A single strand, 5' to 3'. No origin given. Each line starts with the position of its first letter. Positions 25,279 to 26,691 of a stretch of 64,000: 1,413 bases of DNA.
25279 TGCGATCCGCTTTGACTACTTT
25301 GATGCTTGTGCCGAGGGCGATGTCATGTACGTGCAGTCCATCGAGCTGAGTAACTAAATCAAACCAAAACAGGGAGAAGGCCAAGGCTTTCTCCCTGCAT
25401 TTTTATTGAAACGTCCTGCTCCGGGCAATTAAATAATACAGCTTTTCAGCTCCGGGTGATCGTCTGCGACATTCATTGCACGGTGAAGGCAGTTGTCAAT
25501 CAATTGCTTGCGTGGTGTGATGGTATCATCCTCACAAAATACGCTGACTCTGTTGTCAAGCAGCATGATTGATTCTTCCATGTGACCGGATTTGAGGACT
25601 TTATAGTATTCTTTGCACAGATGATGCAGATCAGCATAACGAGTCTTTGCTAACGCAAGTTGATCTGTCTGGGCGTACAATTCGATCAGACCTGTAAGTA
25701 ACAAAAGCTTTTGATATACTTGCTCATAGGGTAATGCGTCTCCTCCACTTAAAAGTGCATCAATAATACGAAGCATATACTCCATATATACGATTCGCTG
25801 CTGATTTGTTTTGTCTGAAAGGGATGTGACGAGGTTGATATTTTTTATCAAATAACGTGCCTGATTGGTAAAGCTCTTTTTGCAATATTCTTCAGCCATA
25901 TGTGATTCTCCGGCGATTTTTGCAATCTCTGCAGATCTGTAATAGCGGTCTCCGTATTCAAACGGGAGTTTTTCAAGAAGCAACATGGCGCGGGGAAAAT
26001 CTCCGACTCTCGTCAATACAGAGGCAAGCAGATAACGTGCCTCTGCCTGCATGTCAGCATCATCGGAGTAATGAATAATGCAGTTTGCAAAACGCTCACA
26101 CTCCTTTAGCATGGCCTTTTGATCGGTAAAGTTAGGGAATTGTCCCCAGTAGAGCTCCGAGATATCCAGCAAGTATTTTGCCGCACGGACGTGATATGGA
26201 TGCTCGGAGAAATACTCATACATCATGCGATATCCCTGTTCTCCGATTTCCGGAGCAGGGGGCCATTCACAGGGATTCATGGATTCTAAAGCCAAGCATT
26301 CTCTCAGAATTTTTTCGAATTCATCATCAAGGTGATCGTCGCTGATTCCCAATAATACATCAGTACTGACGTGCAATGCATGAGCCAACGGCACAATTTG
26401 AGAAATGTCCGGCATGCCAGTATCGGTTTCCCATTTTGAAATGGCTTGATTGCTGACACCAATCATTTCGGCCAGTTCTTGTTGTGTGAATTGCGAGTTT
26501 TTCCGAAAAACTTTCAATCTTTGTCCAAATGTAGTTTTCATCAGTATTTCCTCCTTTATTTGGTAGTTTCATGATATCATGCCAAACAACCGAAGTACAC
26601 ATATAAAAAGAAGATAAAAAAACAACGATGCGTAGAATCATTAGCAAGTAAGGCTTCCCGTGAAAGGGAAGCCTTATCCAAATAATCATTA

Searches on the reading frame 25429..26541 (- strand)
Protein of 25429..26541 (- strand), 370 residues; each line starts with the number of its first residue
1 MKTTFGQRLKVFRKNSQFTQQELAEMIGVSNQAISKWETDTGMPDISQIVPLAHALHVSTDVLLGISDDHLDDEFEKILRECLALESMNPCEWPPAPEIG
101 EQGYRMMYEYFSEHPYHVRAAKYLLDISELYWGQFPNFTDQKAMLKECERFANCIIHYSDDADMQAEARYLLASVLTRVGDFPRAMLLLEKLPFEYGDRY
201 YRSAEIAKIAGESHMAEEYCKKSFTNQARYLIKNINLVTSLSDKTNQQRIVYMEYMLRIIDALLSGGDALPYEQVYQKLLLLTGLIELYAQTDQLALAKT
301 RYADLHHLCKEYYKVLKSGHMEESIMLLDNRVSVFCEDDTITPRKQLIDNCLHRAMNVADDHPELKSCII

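Call 53: search_protein_families(library=pfam, proteins=[window:25429-26541:-], max_evalue=0.001)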
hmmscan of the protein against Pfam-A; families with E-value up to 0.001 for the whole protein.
window:25429-26541:- (370 aa): 3 families
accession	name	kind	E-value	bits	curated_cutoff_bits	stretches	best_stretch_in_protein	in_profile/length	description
PF01381.28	HTH_3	-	1.7e-12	47.6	23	1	10-63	2-55/55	Helix-turn-helix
PF13560.12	HTH_31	-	8e-09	36.1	27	1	5-61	2-59/64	Helix-turn-helix domain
PF12844.13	HTH_19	-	1.8e-08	34.6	30.2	1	6-64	1-59/64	Helix-turn-helix domain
